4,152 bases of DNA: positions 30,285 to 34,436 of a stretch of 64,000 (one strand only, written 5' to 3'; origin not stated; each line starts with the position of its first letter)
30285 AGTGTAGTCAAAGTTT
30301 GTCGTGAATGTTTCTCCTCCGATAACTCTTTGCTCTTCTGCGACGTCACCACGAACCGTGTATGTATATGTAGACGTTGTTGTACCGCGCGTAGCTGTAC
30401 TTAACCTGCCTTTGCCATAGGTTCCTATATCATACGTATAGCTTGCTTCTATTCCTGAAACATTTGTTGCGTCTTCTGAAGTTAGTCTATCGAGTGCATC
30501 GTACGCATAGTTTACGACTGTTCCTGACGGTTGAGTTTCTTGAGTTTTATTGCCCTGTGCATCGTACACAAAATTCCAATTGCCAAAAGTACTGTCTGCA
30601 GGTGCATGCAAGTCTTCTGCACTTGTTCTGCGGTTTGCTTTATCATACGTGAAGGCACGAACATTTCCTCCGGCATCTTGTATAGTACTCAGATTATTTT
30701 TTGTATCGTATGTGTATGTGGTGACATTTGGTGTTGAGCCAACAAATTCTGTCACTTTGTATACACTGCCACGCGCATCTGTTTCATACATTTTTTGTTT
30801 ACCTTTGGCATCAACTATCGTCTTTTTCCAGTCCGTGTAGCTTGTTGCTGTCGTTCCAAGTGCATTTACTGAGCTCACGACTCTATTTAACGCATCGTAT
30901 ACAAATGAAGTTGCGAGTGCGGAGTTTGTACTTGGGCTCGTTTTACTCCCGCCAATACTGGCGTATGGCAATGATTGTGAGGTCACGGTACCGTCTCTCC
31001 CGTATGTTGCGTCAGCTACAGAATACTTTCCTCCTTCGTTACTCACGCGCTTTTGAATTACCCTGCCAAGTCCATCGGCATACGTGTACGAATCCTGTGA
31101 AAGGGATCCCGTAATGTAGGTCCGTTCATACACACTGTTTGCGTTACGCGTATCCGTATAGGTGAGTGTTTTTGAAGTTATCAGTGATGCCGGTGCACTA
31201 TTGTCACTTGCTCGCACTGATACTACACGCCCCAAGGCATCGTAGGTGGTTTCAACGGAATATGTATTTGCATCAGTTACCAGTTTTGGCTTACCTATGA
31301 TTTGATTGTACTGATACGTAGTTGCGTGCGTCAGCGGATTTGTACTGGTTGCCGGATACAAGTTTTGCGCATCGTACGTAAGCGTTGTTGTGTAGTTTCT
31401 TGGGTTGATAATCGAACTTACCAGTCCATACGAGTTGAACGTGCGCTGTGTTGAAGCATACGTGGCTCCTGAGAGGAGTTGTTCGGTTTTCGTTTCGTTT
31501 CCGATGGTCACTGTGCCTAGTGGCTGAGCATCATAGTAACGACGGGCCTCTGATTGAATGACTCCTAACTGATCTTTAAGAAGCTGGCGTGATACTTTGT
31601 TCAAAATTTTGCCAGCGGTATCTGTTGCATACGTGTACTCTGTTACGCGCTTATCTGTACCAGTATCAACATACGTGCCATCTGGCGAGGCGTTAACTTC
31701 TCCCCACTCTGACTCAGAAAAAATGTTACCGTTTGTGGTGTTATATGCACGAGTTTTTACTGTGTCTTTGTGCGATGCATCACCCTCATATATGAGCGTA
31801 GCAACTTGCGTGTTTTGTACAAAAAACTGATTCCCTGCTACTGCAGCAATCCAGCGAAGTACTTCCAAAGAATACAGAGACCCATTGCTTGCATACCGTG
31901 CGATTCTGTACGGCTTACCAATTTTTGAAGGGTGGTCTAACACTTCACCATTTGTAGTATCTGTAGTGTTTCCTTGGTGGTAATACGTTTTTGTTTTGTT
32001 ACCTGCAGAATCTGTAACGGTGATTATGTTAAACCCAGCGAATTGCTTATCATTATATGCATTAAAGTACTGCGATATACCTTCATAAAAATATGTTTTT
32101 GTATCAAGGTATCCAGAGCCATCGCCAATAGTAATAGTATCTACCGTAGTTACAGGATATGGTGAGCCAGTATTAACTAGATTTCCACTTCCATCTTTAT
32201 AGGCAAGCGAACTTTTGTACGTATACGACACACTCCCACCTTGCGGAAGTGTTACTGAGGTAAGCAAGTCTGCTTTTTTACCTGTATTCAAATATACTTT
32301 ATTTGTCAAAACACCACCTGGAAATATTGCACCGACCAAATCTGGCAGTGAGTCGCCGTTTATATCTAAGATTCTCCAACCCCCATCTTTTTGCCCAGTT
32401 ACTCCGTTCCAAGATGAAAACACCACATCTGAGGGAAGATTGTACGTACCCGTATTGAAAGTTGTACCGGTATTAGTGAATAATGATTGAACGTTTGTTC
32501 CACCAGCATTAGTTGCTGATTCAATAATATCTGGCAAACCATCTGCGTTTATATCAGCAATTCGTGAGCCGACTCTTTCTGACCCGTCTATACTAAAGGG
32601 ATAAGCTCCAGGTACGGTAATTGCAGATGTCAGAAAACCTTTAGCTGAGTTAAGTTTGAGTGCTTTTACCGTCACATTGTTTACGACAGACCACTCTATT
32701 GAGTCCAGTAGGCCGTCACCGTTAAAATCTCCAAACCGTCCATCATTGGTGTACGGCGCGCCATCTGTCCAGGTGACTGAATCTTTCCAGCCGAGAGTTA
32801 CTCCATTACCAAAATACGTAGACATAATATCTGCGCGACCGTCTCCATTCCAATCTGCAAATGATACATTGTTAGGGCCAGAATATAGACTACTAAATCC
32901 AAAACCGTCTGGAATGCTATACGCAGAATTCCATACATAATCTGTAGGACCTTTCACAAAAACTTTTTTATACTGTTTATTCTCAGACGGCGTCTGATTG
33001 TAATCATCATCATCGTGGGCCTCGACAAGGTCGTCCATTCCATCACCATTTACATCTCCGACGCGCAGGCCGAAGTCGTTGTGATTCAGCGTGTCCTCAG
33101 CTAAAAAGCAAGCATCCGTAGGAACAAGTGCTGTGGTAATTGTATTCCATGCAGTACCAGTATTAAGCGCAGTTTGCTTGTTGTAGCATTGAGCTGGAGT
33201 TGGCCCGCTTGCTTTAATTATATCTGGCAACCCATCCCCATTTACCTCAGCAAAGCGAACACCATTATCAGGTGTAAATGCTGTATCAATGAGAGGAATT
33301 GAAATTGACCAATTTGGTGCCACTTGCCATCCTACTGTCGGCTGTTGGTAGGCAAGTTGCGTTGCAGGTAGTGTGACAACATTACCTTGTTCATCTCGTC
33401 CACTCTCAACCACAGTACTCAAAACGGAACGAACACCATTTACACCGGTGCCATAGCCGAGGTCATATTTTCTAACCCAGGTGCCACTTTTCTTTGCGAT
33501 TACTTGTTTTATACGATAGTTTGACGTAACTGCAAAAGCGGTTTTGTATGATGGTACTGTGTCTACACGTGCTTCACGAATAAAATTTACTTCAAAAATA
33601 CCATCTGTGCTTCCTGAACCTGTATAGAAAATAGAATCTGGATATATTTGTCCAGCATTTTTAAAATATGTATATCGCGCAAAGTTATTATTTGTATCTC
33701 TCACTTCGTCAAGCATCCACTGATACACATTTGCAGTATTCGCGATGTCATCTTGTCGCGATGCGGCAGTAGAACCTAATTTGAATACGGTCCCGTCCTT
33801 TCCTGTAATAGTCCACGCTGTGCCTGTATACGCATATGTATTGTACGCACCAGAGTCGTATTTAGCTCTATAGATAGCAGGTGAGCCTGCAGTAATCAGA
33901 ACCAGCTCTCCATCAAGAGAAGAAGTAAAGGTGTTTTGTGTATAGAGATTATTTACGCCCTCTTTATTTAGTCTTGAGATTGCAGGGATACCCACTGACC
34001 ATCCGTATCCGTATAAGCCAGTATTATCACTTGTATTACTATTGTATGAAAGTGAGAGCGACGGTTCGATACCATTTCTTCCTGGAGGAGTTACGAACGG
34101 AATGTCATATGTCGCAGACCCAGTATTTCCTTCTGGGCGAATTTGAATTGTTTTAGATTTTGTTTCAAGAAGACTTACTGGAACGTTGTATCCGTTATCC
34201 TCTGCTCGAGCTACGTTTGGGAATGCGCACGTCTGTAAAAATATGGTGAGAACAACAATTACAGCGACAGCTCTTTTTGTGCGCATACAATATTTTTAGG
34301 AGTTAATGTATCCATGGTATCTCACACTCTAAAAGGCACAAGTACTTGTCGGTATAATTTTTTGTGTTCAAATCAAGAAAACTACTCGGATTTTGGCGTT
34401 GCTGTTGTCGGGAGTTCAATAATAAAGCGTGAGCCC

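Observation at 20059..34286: RHS polymorphic-toxin locus with an array of three silent orphan C-terminal toxin cassettes, each paired with an immunity gene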

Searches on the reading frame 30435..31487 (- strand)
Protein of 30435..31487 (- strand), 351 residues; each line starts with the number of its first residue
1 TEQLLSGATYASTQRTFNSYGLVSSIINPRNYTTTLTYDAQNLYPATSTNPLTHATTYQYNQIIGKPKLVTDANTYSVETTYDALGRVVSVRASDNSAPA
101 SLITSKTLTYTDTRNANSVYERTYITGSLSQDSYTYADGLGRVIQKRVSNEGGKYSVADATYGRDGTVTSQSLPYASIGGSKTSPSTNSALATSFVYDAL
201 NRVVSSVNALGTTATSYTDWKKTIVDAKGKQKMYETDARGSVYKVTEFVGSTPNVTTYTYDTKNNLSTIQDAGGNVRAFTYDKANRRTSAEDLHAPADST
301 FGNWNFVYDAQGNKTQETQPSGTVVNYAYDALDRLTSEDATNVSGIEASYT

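Call 50: search_protein_families(library=pfam, max_evalue=0.01, proteins=[window:30435-31487:-])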
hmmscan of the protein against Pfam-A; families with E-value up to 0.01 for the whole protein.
seq(351 aa): 2 families
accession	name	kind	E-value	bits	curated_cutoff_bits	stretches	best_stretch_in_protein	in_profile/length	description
PF05593.20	RHS_repeat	-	1.2e-24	86.6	22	3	308-338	1-31/38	RHS Repeat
PF20041.5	DUF6443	-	0.0057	17.3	27.8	1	123-244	15-125/137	Domain of unknown function (DUF6443)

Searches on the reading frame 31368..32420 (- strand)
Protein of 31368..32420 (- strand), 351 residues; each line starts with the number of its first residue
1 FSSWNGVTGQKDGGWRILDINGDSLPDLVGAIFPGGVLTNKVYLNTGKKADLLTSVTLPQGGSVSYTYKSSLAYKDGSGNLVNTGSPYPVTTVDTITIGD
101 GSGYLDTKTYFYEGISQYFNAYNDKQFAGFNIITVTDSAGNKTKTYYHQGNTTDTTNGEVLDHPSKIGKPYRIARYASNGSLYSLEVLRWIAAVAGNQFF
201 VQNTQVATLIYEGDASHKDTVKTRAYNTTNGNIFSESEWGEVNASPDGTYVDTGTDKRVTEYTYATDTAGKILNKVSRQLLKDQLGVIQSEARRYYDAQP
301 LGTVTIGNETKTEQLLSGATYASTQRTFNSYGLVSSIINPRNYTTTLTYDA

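Call 50: search_protein_families(library=pfam, max_evalue=0.01, proteins=[window:31368-32420:-])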
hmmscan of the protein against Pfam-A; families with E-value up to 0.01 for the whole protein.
seq(351 aa): 1 family
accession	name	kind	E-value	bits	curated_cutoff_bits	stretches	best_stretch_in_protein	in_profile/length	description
PF05593.20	RHS_repeat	-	0.0002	22.1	22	0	50-68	4-22/38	RHS Repeat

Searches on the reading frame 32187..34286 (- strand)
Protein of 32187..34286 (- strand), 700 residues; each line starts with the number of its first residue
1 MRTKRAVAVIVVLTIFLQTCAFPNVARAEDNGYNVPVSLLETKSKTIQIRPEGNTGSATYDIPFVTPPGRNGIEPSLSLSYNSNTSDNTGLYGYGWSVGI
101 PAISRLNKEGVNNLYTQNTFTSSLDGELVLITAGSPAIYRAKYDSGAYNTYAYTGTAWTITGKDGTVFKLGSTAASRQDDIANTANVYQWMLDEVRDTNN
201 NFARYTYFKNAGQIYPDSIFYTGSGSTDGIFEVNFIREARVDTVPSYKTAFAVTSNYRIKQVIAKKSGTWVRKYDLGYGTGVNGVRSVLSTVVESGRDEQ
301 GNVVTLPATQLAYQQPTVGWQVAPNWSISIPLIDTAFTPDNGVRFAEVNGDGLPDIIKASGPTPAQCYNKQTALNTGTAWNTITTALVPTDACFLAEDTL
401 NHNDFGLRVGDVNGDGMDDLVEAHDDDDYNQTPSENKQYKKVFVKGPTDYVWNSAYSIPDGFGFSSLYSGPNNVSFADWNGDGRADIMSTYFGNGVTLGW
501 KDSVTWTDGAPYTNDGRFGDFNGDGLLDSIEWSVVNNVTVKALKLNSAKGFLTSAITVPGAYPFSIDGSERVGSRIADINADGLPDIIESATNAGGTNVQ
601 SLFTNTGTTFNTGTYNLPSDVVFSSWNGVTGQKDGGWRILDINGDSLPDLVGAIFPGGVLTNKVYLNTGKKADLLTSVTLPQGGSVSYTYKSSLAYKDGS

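Call 76: find_homologous_proteins(query=window:32187-34286:-, max_evalue=1e-10)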
Query window:32187-34286:- (700 aa): 128 proteins with E <= 1e-10 among 8000 candidates; the best 120 are listed.
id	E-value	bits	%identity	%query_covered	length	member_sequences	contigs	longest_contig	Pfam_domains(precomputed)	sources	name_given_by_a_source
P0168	4.7e-164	566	42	96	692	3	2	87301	PF13517.13,PF03534.19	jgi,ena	-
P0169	2.5e-116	408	40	91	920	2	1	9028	PF01839.30,PF12256.15,PF13517.13,PF03534.19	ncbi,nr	ncbi:MAG TPA: FG-GAP-like repeat-containing protein, partial [Candidatus Paceibacterota bacterium]|n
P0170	1.1e-113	399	37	93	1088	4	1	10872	PF01839.30,PF12256.15,PF13517.13,PF03534.19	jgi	jgi:hypothetical protein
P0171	5.0e-111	391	37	93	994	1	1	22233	PF01839.30,PF12256.15,PF13517.13,PF03534.19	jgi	jgi:hypothetical protein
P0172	7.4e-111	390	47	55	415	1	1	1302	PF03534.19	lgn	-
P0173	5.7e-108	380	43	66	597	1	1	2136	PF01839.30,PF13517.13,PF03534.19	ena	-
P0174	6.5e-108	380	37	93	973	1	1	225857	PF01839.30,PF12256.15,PF13517.13,PF03534.19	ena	-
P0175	1.2e-107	379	43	64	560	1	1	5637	PF01839.30,PF13517.13,PF03534.19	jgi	jgi:hypothetical protein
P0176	1.4e-105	373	34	94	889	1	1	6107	PF01839.30,PF12256.15,PF13517.13,PF03534.19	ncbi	ncbi:MAG: FG-GAP-like repeat-containing protein, partial [Candidatus Gracilibacteria bacterium]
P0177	3.1e-105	371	38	76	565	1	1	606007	PF01839.30,PF12256.15,PF13517.13,PF03534.19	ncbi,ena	-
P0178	2.4e-104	368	40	67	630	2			PF01839.30,PF12256.15,PF13517.13,PF03534.19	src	-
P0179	4.1e-104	368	36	95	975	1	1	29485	PF01839.30,PF12256.15,PF13517.13,PF03534.19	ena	-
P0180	2.2e-103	365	37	89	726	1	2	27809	PF01839.30,PF12256.15,PF13517.13,PF03534.19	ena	-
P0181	4.7e-103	364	35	85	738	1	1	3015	PF01839.30,PF12256.15,PF13517.13,PF03534.19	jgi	jgi:hypothetical protein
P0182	7.1e-99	350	37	75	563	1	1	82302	PF01839.30,PF12256.15,PF13517.13,PF03534.19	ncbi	ncbi:MAG: SpvB/TcaC N-terminal domain-containing protein, partial [Alphaproteobacteria bacterium]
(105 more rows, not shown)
